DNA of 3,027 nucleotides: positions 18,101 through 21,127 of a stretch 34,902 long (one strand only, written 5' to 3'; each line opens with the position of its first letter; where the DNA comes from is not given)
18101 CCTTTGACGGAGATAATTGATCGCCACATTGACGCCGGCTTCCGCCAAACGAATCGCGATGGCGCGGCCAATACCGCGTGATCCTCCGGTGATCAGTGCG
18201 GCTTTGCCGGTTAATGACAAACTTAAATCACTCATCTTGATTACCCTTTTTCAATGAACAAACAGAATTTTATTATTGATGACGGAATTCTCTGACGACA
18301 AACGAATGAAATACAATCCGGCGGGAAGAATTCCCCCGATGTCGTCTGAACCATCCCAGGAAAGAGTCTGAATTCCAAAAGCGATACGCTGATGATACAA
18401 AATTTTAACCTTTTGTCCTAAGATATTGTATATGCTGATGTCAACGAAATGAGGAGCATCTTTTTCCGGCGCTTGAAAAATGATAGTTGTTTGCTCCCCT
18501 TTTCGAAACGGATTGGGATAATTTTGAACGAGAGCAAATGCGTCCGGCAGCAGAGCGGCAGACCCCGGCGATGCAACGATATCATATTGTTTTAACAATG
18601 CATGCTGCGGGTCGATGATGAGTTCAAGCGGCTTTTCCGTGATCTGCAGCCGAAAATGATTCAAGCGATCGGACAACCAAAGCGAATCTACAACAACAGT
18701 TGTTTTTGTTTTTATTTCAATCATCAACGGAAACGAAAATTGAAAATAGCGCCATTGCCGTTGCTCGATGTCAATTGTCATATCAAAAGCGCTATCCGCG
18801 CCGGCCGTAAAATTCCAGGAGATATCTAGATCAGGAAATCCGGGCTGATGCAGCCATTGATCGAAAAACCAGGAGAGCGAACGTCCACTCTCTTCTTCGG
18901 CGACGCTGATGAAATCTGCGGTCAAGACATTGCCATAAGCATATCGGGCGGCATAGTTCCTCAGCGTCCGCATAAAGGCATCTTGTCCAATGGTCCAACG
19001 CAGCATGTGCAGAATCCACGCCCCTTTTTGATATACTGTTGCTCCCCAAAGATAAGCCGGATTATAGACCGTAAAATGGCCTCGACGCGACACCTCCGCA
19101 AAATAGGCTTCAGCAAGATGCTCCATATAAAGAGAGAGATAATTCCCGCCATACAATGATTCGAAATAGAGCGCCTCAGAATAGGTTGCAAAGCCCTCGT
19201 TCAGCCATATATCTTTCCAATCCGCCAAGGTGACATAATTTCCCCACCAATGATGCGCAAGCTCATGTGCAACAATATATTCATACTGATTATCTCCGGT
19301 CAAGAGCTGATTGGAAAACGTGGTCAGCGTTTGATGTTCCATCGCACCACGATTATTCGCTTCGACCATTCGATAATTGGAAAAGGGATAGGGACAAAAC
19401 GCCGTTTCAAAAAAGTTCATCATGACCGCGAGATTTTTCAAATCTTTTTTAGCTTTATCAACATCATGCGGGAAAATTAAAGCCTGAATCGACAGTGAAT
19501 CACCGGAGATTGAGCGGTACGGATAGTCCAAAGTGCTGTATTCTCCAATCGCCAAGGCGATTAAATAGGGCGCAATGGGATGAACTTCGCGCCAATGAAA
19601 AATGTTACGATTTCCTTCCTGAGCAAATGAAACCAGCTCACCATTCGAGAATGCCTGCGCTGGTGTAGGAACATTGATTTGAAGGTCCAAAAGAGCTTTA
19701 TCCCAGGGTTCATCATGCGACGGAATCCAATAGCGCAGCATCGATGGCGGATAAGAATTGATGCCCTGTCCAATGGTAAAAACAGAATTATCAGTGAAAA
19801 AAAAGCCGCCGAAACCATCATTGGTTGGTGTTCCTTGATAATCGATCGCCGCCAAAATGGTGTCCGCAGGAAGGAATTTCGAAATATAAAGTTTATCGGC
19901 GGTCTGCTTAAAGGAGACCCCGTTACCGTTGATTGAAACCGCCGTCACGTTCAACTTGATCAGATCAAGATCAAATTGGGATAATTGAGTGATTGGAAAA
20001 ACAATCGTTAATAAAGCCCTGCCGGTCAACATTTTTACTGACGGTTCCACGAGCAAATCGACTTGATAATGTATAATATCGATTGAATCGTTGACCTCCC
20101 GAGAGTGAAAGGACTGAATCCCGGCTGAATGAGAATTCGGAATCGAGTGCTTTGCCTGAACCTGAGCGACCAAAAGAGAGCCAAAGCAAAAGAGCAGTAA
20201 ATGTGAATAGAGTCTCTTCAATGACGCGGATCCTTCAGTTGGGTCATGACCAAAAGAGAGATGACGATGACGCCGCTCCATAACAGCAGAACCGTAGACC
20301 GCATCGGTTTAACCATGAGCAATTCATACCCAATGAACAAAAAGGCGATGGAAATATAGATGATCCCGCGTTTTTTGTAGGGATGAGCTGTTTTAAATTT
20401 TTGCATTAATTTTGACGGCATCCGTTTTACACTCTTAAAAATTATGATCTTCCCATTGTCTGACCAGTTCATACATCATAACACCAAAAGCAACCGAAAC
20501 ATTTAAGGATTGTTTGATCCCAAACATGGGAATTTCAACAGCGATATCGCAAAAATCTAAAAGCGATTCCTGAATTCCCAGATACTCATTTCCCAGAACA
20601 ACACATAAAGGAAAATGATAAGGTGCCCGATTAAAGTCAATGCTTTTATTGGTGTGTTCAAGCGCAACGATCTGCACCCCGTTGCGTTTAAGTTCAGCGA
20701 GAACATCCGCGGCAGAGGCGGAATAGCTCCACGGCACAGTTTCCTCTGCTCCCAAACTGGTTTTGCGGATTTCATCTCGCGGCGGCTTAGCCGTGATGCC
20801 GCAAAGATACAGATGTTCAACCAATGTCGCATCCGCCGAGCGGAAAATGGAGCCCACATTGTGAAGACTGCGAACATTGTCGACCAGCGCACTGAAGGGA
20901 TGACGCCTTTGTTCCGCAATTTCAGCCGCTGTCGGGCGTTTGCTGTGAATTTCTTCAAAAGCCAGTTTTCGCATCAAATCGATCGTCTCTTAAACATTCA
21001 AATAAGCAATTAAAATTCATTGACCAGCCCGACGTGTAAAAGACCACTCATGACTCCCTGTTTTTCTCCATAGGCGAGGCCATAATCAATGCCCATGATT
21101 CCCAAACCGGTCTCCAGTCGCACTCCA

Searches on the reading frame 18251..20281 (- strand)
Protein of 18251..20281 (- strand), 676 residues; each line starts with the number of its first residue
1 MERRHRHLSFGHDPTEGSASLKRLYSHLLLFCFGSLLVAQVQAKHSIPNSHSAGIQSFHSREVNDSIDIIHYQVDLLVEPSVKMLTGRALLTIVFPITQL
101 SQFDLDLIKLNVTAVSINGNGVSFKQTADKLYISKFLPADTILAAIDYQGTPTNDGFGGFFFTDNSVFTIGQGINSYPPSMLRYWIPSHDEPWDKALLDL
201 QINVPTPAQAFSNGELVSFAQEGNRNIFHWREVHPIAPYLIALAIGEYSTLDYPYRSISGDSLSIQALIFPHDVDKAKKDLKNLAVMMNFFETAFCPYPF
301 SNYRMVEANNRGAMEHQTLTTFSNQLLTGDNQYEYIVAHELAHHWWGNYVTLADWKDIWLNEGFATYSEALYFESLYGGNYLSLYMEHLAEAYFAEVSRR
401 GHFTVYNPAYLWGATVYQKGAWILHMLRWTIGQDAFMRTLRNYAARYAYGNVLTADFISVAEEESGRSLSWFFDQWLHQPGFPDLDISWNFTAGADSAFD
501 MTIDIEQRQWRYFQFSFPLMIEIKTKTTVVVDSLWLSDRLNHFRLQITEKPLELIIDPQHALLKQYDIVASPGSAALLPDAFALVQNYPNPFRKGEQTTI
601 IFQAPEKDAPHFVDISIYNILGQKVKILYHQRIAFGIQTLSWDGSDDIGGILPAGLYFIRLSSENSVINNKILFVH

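Call 5: search_protein_families(library=pfam, proteins=[window:18251-20281:-], max_evalue=0.01)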
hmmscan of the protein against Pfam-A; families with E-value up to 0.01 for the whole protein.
window:18251-20281:- (676 aa): 4 families
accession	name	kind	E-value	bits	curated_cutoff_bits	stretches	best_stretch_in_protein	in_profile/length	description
PF01433.26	Peptidase_M1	-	3e-36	125.5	27.7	1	285-476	7-218/218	Peptidase family M1 domain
PF17900.6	Peptidase_M1_N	-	7.1e-07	29.9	25.8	1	71-240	4-186/186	Peptidase M1 N-terminal domain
PF18962.6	Por_Secre_tail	-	8.8e-06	26.4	27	1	588-672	2-73/75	Secretion system C-terminal sorting domain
PF13860.13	FlgD_ig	-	0.00024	21.5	27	1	611-665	23-77/79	FlgD Ig-like domain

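Call 6: search_protein_families(library=ncbifam, proteins=[window:18251-20281:-], max_evalue=0.01)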
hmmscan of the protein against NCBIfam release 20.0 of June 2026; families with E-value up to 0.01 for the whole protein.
window:18251-20281:- (676 aa): 9 families
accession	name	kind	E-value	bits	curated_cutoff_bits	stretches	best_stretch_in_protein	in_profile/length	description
TIGR02412.1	pepN_strep_liv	equivalog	6.9e-40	137.1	591.2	1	67-508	14-470/832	aminopeptidase N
TIGR02414.1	pepN_proteo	equivalog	2.8e-31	108.5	718.2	1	211-504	150-460/868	aminopeptidase N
TIGR02411.1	leuko_A4_hydro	equivalog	4.5e-29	101.6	761.7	1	65-489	9-451/600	leukotriene-A(4) hydrolase/aminopeptidase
TIGR04183.1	Por_Secre_tail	domain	5.6e-09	35.9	23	1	588-673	2-70/72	T9SS type A sorting domain-containing protein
NF033707.1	T9SS_sortase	equivalog_domain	3.6e-08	31.5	420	1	585-664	999-1078/1095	type IX secretion system sortase PorU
NF005176.1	PRK06655.1-1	equivalog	0.0019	18.1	230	1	606-665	92-151/197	flagellar hook assembly protein FlgD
NF009452.0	PRK12812.1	equivalog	0.0062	15.8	258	0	610-663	151-206/289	flagellar basal body rod modification protein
NF009276.0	PRK12633.1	equivalog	0.0072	16.1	383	0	567-665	87-183/234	flagellar basal body rod modification protein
NF009453.0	PRK12813.1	equivalog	0.0085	15.6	264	0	616-664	129-174/223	flagellar basal body rod modification protein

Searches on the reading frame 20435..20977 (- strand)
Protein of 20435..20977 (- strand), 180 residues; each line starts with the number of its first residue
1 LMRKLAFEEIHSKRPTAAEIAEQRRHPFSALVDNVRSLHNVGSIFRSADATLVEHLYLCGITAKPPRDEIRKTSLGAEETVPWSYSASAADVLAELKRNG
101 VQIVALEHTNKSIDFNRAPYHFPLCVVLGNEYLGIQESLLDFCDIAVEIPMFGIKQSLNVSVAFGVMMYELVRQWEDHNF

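Call 5: search_protein_families(library=pfam, proteins=[window:20435-20977:-], max_evalue=0.01)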
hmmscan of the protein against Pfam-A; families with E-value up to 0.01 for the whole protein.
window:20435-20977:- (180 aa): 1 family
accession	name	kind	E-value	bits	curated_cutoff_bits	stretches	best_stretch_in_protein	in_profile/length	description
PF00588.24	SpoU_methylase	-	6.1e-33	114.4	29.7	1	31-169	5-142/142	SpoU rRNA Methylase family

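Call 6: search_protein_families(library=ncbifam, proteins=[window:20435-20977:-], max_evalue=0.01)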
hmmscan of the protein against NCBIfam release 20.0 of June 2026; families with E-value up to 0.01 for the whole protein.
window:20435-20977:- (180 aa): 12 families
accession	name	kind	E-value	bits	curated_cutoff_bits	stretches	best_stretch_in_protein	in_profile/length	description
TIGR00186.1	rRNA_methyl_3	equivalog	2.1e-30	105.9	160.15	1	18-174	84-239/240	23S rRNA (guanosine(2251)-2'-O)-methyltransferase RlmB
NF008295.0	PRK11081.1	equivalog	2.5e-28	99.2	227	1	19-176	11-166/230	tRNA (guanosine(18)-2'-O)-methyltransferase TrmH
NF008386.0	PRK11181.1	equivalog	9.6e-21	74.1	366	1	19-174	87-241/244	23S rRNA (guanosine(2251)-2'-O)-methyltransferase RlmB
NF008117.0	PRK10864.1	equivalog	1.3e-12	47.6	267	1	32-174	201-341/344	tRNA/rRNA methyltransferase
NF000477.1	NshR_TsnR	equivalog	1.9e-07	30.8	425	1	30-172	119-261/266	NshR/TsnR family 23S rRNA methyltransferase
TIGR00185.1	tRNA_yibK_trmL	equivalog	3.5e-07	30.2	190.6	1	40-177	14-150/154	tRNA (uridine(34)/cytosine(34)/5-carboxymethylaminomethyluridine(34)-2'-O)-methyltransferase TrmL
TIGR00050.1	rRNA_methyl_1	subfamily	4.2e-07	30.1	167.15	1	123-176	105-158/233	TrmJ/YjtD family RNA methyltransferase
NF011694.0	PRK15114.1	equivalog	0.00015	21.4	280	1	118-175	103-160/246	tRNA (cytosine(32)/uridine(32)-2'-O)-methyltransferase TrmJ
NF007752.0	PRK10433.1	equivalog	0.00036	20.1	212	1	125-172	109-156/228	tRNA/rRNA methyltransferase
NF041077.1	tRNAmeth_TrmJ_Sulfolob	equivalog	0.0027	17.4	350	1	123-176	103-156/229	tRNA (cytidine-2'-O-)-methyltransferase TrmJ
NF000035.1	nosihep_NshR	exception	0.0053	16.3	500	0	29-170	118-259/274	NshR family nosiheptide/thiostrepton resistance 23S rRNA methyltransferase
NF007683.0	PRK10358.1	equivalog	0.0096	15.8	282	0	125-175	96-148/157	tRNA (uridine(34)/cytosine(34)/5-carboxymethylaminomethyluridine(34)-2'-O)-methyltransferase TrmL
